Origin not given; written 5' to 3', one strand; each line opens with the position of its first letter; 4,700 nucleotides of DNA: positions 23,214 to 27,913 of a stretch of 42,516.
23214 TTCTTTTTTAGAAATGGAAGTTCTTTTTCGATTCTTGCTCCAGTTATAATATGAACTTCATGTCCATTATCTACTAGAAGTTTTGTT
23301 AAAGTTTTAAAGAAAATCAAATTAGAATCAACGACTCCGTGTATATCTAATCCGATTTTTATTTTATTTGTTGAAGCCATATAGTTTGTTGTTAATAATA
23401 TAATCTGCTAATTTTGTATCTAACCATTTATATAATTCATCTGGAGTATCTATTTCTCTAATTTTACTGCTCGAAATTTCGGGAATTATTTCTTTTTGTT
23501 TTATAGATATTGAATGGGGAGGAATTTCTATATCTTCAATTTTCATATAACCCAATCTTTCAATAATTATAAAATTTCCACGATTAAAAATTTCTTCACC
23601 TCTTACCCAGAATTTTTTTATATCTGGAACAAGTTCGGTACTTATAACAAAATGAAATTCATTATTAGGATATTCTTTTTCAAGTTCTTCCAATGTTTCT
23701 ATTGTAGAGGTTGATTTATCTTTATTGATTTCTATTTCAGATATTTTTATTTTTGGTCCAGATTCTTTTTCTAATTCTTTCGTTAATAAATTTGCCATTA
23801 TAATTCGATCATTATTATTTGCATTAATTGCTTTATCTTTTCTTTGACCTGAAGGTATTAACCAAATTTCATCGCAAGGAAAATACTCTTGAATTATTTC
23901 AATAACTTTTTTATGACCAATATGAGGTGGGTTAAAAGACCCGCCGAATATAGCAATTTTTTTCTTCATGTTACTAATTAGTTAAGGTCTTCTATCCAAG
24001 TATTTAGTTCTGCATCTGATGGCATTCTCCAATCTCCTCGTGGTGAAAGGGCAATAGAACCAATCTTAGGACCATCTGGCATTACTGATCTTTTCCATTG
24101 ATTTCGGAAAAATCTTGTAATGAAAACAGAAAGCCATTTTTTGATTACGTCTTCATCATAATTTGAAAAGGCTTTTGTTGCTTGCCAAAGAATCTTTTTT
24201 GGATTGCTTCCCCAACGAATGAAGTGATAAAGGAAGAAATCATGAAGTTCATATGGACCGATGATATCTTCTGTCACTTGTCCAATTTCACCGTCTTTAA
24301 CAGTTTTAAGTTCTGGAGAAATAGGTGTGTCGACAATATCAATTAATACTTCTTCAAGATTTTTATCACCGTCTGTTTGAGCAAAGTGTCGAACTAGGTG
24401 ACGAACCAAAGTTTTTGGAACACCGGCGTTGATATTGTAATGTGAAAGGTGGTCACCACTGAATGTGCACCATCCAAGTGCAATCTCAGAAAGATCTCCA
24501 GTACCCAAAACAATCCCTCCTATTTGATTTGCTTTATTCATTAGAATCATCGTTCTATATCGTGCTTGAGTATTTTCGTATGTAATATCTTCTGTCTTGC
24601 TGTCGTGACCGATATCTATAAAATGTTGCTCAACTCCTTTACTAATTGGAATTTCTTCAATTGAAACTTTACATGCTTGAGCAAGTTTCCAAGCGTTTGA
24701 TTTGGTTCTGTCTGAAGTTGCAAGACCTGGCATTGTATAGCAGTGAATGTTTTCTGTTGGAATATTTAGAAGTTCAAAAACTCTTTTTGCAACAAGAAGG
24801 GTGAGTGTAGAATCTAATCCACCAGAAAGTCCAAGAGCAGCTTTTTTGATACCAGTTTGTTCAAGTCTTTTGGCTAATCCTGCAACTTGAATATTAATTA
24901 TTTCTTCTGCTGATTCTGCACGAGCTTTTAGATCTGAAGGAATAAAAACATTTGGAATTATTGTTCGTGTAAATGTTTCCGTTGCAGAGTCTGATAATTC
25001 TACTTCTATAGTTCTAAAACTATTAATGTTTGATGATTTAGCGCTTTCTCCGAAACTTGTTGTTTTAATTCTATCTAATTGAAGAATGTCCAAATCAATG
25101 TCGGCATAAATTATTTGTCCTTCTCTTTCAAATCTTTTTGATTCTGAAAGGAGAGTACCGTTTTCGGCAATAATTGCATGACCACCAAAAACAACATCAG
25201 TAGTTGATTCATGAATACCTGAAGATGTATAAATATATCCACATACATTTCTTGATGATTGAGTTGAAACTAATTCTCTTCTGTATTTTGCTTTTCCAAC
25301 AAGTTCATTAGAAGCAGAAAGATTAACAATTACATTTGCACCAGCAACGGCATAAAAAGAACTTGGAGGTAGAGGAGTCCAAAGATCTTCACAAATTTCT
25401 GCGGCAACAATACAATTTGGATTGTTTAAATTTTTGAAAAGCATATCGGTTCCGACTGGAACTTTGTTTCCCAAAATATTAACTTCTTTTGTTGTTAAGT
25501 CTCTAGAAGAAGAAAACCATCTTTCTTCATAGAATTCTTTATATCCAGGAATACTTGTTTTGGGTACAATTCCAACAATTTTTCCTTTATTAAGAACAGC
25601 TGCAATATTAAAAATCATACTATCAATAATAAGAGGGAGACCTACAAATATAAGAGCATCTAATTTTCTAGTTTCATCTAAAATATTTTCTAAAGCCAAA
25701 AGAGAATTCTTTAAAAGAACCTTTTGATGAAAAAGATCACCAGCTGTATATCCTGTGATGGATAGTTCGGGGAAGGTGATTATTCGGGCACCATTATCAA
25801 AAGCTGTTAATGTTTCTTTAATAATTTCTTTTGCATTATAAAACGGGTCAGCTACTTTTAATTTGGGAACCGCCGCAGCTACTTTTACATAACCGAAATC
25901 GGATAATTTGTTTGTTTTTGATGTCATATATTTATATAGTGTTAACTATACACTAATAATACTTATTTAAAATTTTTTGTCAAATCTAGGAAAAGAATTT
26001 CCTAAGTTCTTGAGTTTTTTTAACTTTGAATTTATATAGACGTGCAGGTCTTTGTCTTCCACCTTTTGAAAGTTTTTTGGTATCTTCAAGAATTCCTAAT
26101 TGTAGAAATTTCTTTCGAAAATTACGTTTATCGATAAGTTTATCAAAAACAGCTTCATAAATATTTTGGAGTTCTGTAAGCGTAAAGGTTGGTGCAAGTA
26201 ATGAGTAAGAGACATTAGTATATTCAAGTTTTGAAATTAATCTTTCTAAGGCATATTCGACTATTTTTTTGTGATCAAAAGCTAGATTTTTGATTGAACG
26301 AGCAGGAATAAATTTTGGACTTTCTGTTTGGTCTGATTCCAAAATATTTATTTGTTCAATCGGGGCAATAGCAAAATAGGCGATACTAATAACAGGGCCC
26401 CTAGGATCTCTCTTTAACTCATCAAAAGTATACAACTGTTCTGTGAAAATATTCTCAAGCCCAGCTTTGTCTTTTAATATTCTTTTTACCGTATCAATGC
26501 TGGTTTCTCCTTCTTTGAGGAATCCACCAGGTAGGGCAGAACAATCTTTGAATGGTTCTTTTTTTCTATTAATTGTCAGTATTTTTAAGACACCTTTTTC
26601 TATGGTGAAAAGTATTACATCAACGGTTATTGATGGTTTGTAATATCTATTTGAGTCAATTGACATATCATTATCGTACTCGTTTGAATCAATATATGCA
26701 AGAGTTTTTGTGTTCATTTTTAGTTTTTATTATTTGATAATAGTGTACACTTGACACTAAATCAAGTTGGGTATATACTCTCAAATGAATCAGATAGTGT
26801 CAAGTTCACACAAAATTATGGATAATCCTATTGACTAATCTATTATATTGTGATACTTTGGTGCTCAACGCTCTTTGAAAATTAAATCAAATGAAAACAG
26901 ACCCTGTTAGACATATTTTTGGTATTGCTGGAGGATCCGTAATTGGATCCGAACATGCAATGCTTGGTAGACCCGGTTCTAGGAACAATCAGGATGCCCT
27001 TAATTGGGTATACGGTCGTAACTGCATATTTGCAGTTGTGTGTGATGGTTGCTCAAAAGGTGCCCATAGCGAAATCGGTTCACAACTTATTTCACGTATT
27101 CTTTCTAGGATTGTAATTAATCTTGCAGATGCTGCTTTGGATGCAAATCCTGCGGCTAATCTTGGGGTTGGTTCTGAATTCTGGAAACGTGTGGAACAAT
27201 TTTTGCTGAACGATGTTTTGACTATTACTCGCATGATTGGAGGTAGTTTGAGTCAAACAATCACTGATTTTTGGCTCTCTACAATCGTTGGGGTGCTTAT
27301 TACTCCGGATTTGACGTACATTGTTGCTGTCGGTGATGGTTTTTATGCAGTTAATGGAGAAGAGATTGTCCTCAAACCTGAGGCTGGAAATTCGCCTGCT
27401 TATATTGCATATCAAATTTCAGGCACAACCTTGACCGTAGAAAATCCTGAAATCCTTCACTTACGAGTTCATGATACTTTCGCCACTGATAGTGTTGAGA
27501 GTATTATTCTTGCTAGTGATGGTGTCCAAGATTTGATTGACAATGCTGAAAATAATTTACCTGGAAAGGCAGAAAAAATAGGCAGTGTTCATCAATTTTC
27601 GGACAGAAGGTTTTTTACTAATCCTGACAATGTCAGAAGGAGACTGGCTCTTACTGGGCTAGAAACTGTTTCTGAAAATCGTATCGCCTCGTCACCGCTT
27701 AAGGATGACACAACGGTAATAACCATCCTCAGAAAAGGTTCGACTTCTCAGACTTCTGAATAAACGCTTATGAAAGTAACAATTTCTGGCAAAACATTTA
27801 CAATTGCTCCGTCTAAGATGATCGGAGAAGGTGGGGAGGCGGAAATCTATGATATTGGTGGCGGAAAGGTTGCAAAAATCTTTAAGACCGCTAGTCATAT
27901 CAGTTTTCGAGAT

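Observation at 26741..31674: TerY-P/yegIKL-type triad (PP2C, atypical kinase, vWA) with an inserted nicotinamidase-like gene, apparently controlled by the NAD-salvage operator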

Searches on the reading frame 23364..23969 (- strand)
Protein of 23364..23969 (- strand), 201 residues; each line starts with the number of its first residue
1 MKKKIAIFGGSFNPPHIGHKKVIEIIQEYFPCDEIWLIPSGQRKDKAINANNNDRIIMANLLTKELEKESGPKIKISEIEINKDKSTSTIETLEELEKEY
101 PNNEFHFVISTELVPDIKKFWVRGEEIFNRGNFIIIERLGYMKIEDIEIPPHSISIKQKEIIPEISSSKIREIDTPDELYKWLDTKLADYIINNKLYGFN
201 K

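Call 38: search_protein_families(library=pfam, proteins=[window:23364-23969:-], max_evalue=0.001)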
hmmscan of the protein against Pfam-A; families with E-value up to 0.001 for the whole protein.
window:23364-23969:- (201 aa): 1 family
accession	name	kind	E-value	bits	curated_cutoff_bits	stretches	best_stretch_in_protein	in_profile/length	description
PF01467.32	CTP_transf_like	-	1.8e-16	61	21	1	7-172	1-132/133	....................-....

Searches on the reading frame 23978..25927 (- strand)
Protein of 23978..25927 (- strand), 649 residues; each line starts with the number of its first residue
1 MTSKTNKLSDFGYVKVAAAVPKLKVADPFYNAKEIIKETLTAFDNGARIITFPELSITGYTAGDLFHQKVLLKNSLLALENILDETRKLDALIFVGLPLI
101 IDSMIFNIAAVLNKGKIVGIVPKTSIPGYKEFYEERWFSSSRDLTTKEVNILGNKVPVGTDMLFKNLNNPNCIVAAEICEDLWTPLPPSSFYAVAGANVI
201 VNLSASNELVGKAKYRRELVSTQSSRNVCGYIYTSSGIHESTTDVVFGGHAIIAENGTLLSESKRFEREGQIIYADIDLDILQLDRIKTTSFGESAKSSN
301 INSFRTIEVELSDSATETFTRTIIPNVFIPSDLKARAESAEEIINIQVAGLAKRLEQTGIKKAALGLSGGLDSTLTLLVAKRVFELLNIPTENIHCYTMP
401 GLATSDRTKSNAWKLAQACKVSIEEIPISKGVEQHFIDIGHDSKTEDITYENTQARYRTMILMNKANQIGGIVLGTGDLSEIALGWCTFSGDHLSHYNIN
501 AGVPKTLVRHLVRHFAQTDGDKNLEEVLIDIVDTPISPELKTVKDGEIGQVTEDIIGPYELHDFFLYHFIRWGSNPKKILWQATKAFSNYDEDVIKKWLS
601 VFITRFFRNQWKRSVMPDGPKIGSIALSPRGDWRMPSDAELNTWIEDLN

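Call 4: search_protein_families(library=pfam, proteins=[window:23978-25927:-], max_evalue=0.01)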
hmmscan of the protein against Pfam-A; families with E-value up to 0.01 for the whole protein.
window:23978-25927:- (649 aa): 2 families
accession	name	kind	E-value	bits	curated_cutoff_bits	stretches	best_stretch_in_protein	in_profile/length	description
PF02540.23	NAD_synthase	-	1.2e-28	100.4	21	1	344-579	2-214/242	NAD synthase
PF00795.27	CN_hydrolase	-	1e-16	61.5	23.2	1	29-282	15-251/256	Carbon-nitrogen hydrolase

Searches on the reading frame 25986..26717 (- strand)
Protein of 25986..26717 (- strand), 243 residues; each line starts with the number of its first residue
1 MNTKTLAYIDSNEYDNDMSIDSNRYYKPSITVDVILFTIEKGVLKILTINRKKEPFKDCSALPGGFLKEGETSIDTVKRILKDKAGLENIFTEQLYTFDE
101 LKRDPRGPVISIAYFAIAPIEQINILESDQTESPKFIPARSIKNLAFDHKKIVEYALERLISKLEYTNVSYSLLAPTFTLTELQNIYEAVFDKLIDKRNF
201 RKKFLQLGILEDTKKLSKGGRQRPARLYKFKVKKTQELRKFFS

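Call 4: search_protein_families(library=pfam, proteins=[window:25986-26717:-], max_evalue=0.01)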
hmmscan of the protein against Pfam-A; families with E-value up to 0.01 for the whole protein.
window:25986-26717:- (243 aa): 3 families
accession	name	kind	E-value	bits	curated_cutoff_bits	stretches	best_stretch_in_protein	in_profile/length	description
PF21906.2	NrtR_WHD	-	2.7e-23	82.3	27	1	171-230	2-61/61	NrtR DNA-binding winged helix domain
PF19368.5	AraR_C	-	1.7e-12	47.8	23.8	1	166-236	1-72/82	AraR C-terminal winged HTH domain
PF00293.34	NUDIX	-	2.8e-09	37.5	21.1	1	30-154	4-132/134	NUDIX domain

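Call 5: search_protein_families(library=ncbifam, proteins=[window:25986-26717:-], max_evalue=0.01)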
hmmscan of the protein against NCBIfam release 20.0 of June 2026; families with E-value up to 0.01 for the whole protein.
window:25986-26717:- (243 aa): 7 families
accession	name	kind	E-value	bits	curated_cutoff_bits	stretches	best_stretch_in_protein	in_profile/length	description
NF050029.2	TransRepNtr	equivalog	2.5e-49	168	400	1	19-234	11-229/245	ADPR responsive transcriptional repressor NtrR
NF003788.0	PRK05379.1-5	equivalog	5.3e-06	26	354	1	30-157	214-348/351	bifunctional nicotinamide-nucleotide adenylyltransferase/Nudix hydroxylase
NF003786.0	PRK05379.1-2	equivalog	9e-06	25.1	397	1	28-123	217-315/354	bifunctional nicotinamide-nucleotide adenylyltransferase/Nudix hydroxylase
NF003791.0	PRK05379.2-3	equivalog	9.4e-06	25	409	1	26-116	198-291/340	bifunctional nicotinamide-nucleotide adenylyltransferase/Nudix hydroxylase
NF003785.0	PRK05379.1-1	equivalog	4.1e-05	22.9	418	1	24-96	197-265/347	bifunctional nicotinamide-nucleotide adenylyltransferase/Nudix hydroxylase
NF003790.0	PRK05379.2-2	equivalog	8.9e-05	21.7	403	1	13-133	197-322/354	bifunctional nicotinamide mononucleotide adenylyltransferase/ADP-ribose pyrophosphatase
NF003787.0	PRK05379.1-4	equivalog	0.00087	18.4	449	1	30-141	209-323/346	bifunctional nicotinamide-nucleotide adenylyltransferase/Nudix hydroxylase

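Call 6: search_protein_families(library=padloc, proteins=[window:25986-26717:-], max_evalue=0.01)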
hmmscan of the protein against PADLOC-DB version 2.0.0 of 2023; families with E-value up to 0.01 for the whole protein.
window:25986-26717:- (243 aa): 0 families

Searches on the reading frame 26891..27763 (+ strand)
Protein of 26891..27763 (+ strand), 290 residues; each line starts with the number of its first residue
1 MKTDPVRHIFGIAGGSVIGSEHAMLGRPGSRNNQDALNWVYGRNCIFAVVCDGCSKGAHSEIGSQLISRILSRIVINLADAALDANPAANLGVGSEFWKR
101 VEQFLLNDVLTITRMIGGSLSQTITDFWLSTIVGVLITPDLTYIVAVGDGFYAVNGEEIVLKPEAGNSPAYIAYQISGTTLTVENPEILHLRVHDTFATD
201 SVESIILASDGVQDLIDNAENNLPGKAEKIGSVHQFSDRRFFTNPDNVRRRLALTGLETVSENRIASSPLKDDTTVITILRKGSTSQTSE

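Call 4: search_protein_families(library=pfam, proteins=[window:26891-27763:+], max_evalue=0.01)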
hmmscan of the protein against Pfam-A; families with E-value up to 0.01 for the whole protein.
window:26891-27763:+ (290 aa): 1 family
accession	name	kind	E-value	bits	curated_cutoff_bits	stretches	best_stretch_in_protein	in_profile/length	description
PF13672.11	PP2C_2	-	2.6e-14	53.7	24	1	30-220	9-182/209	Protein phosphatase 2C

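Call 5: search_protein_families(library=ncbifam, proteins=[window:26891-27763:+], max_evalue=0.01)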
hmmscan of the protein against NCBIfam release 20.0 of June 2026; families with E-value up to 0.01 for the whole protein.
window:26891-27763:+ (290 aa): 1 family
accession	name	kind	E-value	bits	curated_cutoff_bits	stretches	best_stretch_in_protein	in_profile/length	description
NF033484.1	Stp1_PP2C_phos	equivalog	0.0043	16.6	230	0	31-155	9-118/232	Stp1/IreP family PP2C-type Ser/Thr phosphatase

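Call 6: search_protein_families(library=padloc, proteins=[window:26891-27763:+], max_evalue=0.01)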
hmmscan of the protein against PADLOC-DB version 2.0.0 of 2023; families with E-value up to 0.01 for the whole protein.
window:26891-27763:+ (290 aa): 0 families
